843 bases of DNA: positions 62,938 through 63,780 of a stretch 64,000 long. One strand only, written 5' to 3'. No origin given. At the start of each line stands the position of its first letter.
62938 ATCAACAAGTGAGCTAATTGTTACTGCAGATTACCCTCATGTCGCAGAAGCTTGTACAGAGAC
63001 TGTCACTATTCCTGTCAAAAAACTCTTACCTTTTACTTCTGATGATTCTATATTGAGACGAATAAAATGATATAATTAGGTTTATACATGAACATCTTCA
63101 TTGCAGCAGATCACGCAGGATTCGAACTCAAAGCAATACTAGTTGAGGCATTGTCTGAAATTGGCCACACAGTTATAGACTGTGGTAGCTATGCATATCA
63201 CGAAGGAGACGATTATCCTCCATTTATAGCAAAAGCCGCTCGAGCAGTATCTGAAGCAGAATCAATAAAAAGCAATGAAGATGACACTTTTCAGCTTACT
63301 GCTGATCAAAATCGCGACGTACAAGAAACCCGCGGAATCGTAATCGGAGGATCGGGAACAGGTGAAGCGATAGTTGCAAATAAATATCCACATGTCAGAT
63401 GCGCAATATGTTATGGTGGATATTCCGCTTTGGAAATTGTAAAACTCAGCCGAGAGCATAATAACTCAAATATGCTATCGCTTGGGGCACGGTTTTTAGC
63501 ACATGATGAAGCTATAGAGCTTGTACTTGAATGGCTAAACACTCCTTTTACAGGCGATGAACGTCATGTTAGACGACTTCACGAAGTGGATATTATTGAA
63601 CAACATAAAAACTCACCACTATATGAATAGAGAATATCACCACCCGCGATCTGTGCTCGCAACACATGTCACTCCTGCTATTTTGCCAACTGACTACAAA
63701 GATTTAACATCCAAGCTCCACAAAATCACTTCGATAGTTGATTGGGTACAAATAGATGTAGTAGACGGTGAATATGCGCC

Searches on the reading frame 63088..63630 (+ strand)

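Call 20: search_protein_families(library=pfam, proteins=[window:63088-63630:+], max_evalue=0.01)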
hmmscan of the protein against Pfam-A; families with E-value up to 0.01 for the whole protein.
window:63088-63630:+ (180 aa): 1 family
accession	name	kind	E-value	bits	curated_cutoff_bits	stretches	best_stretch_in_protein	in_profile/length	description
PF02502.23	LacAB_rpiB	-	5.3e-39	133.8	24.7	2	76-166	52-137/138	Ribose/Galactose Isomerase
